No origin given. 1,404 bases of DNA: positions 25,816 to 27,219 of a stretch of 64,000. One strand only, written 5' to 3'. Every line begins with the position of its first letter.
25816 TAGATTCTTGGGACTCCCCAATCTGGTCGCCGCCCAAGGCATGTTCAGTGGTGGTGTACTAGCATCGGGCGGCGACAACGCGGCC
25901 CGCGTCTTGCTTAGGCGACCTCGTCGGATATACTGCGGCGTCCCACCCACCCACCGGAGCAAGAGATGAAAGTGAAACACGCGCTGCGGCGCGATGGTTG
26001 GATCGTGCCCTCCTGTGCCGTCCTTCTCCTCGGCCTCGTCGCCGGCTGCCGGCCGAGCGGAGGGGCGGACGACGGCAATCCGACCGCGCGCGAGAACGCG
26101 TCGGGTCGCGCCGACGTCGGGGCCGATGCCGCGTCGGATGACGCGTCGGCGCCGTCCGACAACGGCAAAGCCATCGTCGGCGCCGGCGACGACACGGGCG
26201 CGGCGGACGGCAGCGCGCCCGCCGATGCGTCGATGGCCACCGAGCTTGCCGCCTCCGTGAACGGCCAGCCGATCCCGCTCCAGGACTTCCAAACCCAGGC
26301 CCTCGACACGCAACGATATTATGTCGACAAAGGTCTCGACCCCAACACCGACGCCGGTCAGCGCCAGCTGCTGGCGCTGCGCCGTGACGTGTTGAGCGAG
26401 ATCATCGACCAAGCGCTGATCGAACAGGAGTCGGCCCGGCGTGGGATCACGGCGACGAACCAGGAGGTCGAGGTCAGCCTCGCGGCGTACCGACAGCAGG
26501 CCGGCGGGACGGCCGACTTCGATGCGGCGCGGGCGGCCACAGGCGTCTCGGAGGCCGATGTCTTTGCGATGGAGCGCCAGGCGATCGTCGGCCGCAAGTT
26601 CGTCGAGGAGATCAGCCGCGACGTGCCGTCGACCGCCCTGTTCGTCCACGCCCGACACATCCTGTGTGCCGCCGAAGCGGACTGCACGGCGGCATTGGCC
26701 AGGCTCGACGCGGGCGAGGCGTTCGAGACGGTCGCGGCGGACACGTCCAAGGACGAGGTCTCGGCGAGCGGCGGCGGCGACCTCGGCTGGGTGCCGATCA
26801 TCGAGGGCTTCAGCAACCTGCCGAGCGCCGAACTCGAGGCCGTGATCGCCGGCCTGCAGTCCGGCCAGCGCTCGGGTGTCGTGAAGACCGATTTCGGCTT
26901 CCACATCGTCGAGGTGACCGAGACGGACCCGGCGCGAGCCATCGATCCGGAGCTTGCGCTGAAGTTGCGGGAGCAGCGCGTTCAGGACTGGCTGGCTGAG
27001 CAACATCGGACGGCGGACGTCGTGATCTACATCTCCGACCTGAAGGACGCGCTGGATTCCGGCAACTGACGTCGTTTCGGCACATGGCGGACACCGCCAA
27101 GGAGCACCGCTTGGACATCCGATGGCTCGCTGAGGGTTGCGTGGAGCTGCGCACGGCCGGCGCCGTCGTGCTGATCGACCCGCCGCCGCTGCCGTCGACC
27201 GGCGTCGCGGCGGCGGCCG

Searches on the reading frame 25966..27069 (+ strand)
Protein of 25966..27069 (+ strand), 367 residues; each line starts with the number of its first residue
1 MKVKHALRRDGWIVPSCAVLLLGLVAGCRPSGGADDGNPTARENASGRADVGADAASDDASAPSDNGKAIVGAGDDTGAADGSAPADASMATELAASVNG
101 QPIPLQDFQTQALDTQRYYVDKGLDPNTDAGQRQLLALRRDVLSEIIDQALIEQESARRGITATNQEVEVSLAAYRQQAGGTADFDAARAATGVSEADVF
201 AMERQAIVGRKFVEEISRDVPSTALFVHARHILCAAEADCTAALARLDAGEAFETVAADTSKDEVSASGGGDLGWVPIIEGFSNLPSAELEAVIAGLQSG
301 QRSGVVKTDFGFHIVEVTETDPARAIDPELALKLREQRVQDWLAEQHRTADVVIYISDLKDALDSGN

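Call 20: find_encoding_contigs(protein=window:25966-27069:+, flank=10000, max_places=6)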
Protein window:25966-27069:+ (367 aa): 1 contig read that carries it; 1 place shown.
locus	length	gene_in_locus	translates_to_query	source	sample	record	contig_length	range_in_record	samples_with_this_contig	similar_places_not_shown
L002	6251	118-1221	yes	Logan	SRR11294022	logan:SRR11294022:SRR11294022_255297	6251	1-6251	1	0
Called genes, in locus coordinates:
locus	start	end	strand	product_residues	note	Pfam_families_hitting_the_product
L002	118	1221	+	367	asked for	PF13624:SurA_N_3, PF13623:SurA_N_2, PF13145:Rotamase_2 (weak), PF13616:Rotamase_3, PF00639:Rotamase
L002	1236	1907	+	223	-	PF13483:Lactamase_B_3, PF12706:Lactamase_B_2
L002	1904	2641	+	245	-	PF00702:Hydrolase, PF13419:HAD_2, PF13242:Hydrolase_like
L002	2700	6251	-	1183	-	?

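Call 21: search_protein_families(library=pfam, proteins=[window:25966-27069:+])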
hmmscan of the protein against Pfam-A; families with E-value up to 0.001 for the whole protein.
window:25966-27069:+ (367 aa): 5 families
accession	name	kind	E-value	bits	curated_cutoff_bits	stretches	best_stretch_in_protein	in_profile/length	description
PF00639.27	Rotamase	-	1.9e-15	58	21.7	1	235-318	17-96/97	PPIC-type PPIASE domain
PF13616.12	Rotamase_3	-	6.8e-15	56.1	22.5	1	242-319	42-114/116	PPIC-type PPIASE domain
PF13624.11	SurA_N_3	-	1.4e-11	44.9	27.2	1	92-210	39-159/162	SurA-like N-terminal domain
PF13623.11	SurA_N_2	-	1.3e-10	41.8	28.5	1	92-174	40-121/145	SurA-like N-terminal domain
PF13145.12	Rotamase_2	-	2.4e-07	32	27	1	237-325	32-113/121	PPIC-type PPIASE domain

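Call 26: find_homologous_proteins(query=window:25966-27069:+, max_evalue=1e-20)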
Query window:25966-27069:+ (367 aa): 42 proteins with E <= 1e-20 among 8000 candidates.
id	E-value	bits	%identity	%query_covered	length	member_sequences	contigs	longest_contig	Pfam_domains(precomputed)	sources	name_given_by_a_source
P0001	1.7e-227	772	98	100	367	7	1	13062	PF13145.13,PF00639.28,PF13624.12,PF13616.13,PF13623.12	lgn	-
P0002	4.2e-146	505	67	99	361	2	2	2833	PF13145.13,PF00639.28,PF13624.12,PF13616.13,PF13623.12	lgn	-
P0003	5.0e-143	495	67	99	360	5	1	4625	PF13145.13,PF00639.28,PF13624.12,PF13616.13,PF13623.12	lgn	-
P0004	6.7e-140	484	66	97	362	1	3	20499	PF13145.13,PF00639.28,PF13624.12,PF13616.13,PF13623.12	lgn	-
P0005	5.1e-130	452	65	97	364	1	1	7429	PF13145.13,PF00639.28,PF13624.12,PF13616.13,PF13623.12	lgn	-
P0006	3.7e-128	446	63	99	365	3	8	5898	PF00639.28,PF13624.12,PF13616.13,PF13623.12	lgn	-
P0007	3.5e-92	327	56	74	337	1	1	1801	PF13145.13,PF00639.28,PF13624.12,PF13616.13,PF13623.12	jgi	-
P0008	1.3e-83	299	48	92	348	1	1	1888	PF13145.13,PF00639.28,PF13624.12,PF13616.13,PF13623.12,PF09312.17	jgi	jgi:parvulin-like peptidyl-prolyl isomerase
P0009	2.6e-78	282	46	94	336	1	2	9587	PF13145.13,PF00639.28,PF13624.12,PF13616.13,PF13623.12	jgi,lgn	jgi:parvulin-like peptidyl-prolyl isomerase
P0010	3.0e-72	262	47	75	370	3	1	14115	PF13145.13,PF00639.28,PF13624.12,PF13616.13,PF13623.12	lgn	-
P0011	3.0e-70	255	47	75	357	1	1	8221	PF13145.13,PF00639.28,PF13624.12,PF13616.13,PF13623.12,PF09312.17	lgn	-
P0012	2.0e-68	249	48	73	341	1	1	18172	PF13145.13,PF00639.28,PF13624.12,PF13616.13,PF13623.12,PF09312.17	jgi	jgi:parvulin-like peptidyl-prolyl isomerase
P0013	1.6e-67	246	43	98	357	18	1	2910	PF13145.13,PF00639.28,PF13624.12,PF13616.13,PF13623.12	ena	-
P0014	5.9e-50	189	40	82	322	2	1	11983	PF13145.13,PF00639.28,PF13624.12,PF13616.13,PF13623.12,PF09312.17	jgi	-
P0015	1.8e-44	171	40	70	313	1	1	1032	PF13145.13,PF00639.28,PF13624.12,PF13616.13,PF13623.12,PF09312.17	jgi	jgi:parvulin-like peptidyl-prolyl isomerase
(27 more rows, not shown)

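Call 27: find_encoding_contigs(protein=P0001, flank=10000, max_places=6)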
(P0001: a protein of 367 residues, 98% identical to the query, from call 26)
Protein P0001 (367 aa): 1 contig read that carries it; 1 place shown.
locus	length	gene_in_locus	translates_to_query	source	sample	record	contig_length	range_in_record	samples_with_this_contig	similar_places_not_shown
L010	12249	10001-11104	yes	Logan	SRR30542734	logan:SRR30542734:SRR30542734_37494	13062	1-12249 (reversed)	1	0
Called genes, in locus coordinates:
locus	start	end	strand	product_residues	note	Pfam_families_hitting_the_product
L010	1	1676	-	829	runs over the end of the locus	?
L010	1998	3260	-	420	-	PF07973:tRNA_SAD, PF02272:DHHA1 (faint)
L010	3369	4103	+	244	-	PF06026:Rib_5-P_isom_A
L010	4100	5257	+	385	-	PF13439:Glyco_transf_4, PF00534:Glycos_transf_1, PF13692:Glyco_trans_1_4, PF20706:GT4-conflict, PF13524:Glyco_trans_1_2 (weak)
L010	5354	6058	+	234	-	PF00027:cNMP_binding, PF13545:HTH_Crp_2 (weak)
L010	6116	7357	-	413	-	PF14907:NTP_transf_5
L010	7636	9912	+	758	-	PF11992:TgpA_N, PF01841:Transglut_core, PF13559:DUF4129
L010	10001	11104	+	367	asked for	PF13624:SurA_N_3, PF13623:SurA_N_2, PF13145:Rotamase_2 (weak), PF13616:Rotamase_3, PF00639:Rotamase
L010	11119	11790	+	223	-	PF13483:Lactamase_B_3, PF12706:Lactamase_B_2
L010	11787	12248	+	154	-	?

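Call 28: find_encoding_contigs(protein=P0004, flank=10000, max_places=6)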
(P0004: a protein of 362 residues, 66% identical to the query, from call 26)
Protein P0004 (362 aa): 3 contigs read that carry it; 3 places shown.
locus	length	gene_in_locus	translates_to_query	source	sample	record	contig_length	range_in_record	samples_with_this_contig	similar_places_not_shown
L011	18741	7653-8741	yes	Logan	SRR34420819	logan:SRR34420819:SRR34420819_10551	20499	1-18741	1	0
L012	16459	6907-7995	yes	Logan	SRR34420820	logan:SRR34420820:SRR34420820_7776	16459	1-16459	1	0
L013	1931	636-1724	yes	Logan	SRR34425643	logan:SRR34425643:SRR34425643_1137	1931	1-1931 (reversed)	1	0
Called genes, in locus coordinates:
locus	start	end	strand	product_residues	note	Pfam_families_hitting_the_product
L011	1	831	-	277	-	?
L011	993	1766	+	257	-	PF06026:Rib_5-P_isom_A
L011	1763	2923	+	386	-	PF13439:Glyco_transf_4, PF20706:GT4-conflict, PF00534:Glycos_transf_1, PF13692:Glyco_trans_1_4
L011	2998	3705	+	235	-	PF00027:cNMP_binding, PF13545:HTH_Crp_2 (weak)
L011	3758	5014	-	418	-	PF14907:NTP_transf_5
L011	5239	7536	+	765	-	PF11992:TgpA_N, PF01841:Transglut_core, PF13559:DUF4129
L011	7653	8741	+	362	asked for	PF13623:SurA_N_2, PF13624:SurA_N_3, PF00639:Rotamase, PF13145:Rotamase_2 (weak), PF13616:Rotamase_3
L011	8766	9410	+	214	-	PF13483:Lactamase_B_3, PF12706:Lactamase_B_2 (weak)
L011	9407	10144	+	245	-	PF00702:Hydrolase, PF13419:HAD_2, PF13242:Hydrolase_like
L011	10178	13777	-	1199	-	PF05762:VWA_CoxE (faint), PF00092:VWA, PF13519:VWA_2, PF13768:VWA_3 (faint), PF00092:VWA, PF13519:VWA_2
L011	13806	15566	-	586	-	PF00092:VWA, PF13519:VWA_2, PF13768:VWA_3 (faint), PF00092:VWA, PF13519:VWA_2 (weak)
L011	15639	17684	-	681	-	PF20176:DUF6541 (weak)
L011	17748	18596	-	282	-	PF01790:LGT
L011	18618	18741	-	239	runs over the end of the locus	-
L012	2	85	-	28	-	?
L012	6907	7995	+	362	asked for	PF13623:SurA_N_2, PF13624:SurA_N_3, PF00639:Rotamase, PF13145:Rotamase_2 (weak), PF13616:Rotamase_3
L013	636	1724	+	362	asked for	PF13623:SurA_N_2, PF13624:SurA_N_3, PF00639:Rotamase, PF13145:Rotamase_2 (weak), PF13616:Rotamase_3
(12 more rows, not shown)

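Call 74: list_cluster_members(proteins=[P0001, P0043, P0164])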
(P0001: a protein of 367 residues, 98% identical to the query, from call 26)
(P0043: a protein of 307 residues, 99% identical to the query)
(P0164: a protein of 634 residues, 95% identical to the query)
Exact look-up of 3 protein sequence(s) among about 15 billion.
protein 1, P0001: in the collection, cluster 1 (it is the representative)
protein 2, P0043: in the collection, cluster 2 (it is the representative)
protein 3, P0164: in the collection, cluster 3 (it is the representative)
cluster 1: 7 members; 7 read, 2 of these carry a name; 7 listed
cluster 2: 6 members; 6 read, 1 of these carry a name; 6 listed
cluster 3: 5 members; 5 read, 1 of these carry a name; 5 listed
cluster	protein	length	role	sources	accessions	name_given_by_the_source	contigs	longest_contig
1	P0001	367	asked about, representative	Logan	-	-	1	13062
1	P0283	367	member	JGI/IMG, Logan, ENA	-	parvulin-like peptidyl-prolyl isomerase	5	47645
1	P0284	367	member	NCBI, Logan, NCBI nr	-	-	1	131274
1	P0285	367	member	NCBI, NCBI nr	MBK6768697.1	MAG: peptidylprolyl isomerase [Ardenticatenales bacterium] | peptidylprolyl isomerase [Ardenticatenales bacterium]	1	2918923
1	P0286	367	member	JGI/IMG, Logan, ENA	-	-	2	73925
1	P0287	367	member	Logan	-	-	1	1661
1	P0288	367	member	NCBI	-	-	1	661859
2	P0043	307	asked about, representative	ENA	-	-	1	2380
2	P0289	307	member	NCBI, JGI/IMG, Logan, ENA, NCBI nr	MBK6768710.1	MAG: hypothetical protein IPG72_06825 [Ardenticatenales bacterium] | 5,10-methylenetetrahydrofolate reductase | hypothetical protein [Ardenticatenales bacterium]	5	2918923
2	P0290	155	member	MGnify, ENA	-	-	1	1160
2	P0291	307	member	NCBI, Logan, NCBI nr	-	-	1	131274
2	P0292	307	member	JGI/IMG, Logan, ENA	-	-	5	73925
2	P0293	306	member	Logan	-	-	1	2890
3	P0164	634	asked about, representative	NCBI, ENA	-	-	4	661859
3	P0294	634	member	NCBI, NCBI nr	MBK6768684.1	MAG: arginine--tRNA ligase [Ardenticatenales bacterium] | arginine--tRNA ligase [Ardenticatenales bacterium]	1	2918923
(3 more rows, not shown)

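Call 75: find_encoding_contigs(protein=P0285, flank=10000, max_places=3)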
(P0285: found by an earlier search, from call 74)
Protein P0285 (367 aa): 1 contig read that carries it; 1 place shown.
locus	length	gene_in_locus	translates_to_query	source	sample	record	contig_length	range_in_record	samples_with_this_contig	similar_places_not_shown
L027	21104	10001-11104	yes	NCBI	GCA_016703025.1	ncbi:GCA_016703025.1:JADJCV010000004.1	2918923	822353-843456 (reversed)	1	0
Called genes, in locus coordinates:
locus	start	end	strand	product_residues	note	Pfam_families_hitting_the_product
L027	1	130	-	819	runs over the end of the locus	-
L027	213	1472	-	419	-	-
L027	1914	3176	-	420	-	PF01411:tRNA-synt_2c (weak), PF07973:tRNA_SAD, PF02272:DHHA1 (weak)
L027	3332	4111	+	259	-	PF06026:Rib_5-P_isom_A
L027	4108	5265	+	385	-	PF13439:Glyco_transf_4, PF20706:GT4-conflict, PF00534:Glycos_transf_1, PF13692:Glyco_trans_1_4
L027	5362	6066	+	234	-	PF00027:cNMP_binding, PF13545:HTH_Crp_2 (weak)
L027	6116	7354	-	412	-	PF14907:NTP_transf_5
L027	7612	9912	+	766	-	PF11992:TgpA_N, PF01841:Transglut_core, PF13559:DUF4129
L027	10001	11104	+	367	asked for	PF13624:SurA_N_3, PF13623:SurA_N_2, PF00639:Rotamase, PF13145:Rotamase_2 (weak), PF13616:Rotamase_3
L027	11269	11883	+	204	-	PF13483:Lactamase_B_3, PF12706:Lactamase_B_2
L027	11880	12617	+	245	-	PF00702:Hydrolase, PF13419:HAD_2, PF13242:Hydrolase_like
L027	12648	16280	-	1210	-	PF00092:VWA, PF01882:DUF58 (faint), PF05762:VWA_CoxE, PF13519:VWA_2, PF00092:VWA, PF13519:VWA_2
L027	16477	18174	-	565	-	PF00092:VWA, PF13519:VWA_2, PF00092:VWA, PF13519:VWA_2 (weak)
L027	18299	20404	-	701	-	PF20176:DUF6541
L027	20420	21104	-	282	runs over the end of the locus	PF01790:LGT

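Call 80: find_encoding_contigs(protein=P0289, flank=10000, max_places=5)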
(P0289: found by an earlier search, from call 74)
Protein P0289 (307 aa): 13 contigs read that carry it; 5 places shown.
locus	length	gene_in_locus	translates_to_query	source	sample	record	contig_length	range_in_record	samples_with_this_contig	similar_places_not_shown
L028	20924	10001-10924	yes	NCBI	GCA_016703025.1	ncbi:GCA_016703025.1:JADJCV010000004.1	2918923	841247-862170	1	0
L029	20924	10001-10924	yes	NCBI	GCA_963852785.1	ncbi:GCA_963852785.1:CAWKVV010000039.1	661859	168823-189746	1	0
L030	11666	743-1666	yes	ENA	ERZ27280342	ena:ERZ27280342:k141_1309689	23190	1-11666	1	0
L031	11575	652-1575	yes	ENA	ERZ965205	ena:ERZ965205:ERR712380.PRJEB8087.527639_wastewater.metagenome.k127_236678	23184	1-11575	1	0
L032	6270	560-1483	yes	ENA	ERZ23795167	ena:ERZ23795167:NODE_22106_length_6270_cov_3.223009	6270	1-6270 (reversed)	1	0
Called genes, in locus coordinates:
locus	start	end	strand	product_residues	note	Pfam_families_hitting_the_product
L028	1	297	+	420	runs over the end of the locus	PF01411:tRNA-synt_2c (weak), PF07973:tRNA_SAD, PF02272:DHHA1 (weak)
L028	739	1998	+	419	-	-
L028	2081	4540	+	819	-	-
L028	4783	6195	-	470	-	PF02812:ELFV_dehydrog_N, PF00208:ELFV_dehydrog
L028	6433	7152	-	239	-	PF04264:YceI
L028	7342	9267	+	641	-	PF05787:PhoX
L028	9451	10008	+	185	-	PF00908:dTDP_sugar_isom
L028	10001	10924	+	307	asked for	-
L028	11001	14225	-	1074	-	PF07494:Reg_prop (faint)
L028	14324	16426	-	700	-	PF13231:PMT_2, PF20176:DUF6541 (weak)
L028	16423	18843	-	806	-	-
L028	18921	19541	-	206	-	PF12917:YfbR-like, PF13023:HD_3, PF01966:HD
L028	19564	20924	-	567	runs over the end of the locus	PF07837:FTCD_N, PF02971:FTCD, PF04961:FTCD_C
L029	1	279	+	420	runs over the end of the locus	PF01411:tRNA-synt_2c (weak), PF07973:tRNA_SAD, PF02272:DHHA1 (weak)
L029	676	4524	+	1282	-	PF17936:Big_6 (faint)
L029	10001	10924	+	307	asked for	-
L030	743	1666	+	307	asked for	-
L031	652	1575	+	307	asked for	-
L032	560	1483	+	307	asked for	-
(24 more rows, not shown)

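Call 81: find_encoding_contigs(protein=P0294, flank=10000, max_places=2)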
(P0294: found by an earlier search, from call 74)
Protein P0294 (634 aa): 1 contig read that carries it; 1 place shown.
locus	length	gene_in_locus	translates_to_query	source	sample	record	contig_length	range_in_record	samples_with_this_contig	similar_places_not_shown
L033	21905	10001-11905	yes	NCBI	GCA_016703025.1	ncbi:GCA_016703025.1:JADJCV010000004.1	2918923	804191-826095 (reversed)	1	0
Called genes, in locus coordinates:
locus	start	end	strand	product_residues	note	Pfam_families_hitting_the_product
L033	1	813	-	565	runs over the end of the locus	PF00092:VWA, PF13519:VWA_2, PF00092:VWA, PF13519:VWA_2 (weak)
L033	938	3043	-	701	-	PF20176:DUF6541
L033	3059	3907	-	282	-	PF01790:LGT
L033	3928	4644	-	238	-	-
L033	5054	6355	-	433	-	PF13529:Peptidase_C39_2, PF07719:TPR_2 (faint)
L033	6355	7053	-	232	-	PF01066:CDP-OH_P_transf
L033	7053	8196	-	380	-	PF03462:PCRF, PF00472:RF-1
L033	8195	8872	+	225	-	PF00588:SpoU_methylase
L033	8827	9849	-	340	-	PF02881:SRP54_N, PF13604:AAA_30 (faint), PF00448:SRP54, PF13401:AAA_22 (faint), PF13671:AAA_33 (weak)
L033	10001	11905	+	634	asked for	PF03485:Arg_tRNA_synt_N, PF00750:tRNA-synt_1d, PF05746:DALR_1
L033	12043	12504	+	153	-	-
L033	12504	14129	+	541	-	PF07969:Amidohydro_3, PF01979:Amidohydro_1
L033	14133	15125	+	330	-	PF00892:EamA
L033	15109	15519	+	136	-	PF13279:4HBT_2, PF03061:4HBT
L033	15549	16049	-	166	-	PF02559:CarD_TRCF_RID, PF21095:CarD_C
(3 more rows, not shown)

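Call 83: find_encoding_contigs(protein=P0288, flank=10000, max_places=2)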
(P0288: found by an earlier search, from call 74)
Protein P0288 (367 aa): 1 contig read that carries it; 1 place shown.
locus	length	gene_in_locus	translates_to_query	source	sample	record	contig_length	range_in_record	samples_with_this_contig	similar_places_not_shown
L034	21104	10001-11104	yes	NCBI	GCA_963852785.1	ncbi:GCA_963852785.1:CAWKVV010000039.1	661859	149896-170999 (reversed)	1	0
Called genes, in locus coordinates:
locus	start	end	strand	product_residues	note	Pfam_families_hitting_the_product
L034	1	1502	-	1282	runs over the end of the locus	PF17936:Big_6 (faint)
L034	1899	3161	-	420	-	PF01411:tRNA-synt_2c (weak), PF07973:tRNA_SAD, PF02272:DHHA1 (weak)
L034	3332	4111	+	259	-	PF06026:Rib_5-P_isom_A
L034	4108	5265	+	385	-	PF13439:Glyco_transf_4, PF20706:GT4-conflict, PF00534:Glycos_transf_1, PF13692:Glyco_trans_1_4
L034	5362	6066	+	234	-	PF00027:cNMP_binding, PF13545:HTH_Crp_2 (weak)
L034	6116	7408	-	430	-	PF14907:NTP_transf_5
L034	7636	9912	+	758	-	PF11992:TgpA_N, PF01841:Transglut_core, PF13559:DUF4129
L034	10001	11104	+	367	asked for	PF13624:SurA_N_3, PF13623:SurA_N_2, PF13616:Rotamase_3, PF00639:Rotamase, PF13145:Rotamase_2 (weak)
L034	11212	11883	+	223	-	PF13483:Lactamase_B_3, PF12706:Lactamase_B_2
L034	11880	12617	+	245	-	PF00702:Hydrolase, PF13419:HAD_2, PF13242:Hydrolase_like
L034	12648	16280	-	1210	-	PF00092:VWA, PF01882:DUF58 (faint), PF05762:VWA_CoxE, PF13519:VWA_2, PF00092:VWA, PF13519:VWA_2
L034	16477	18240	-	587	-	PF00092:VWA, PF13519:VWA_2, PF00092:VWA, PF13519:VWA_2 (weak)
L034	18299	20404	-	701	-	PF20176:DUF6541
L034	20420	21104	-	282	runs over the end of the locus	PF01790:LGT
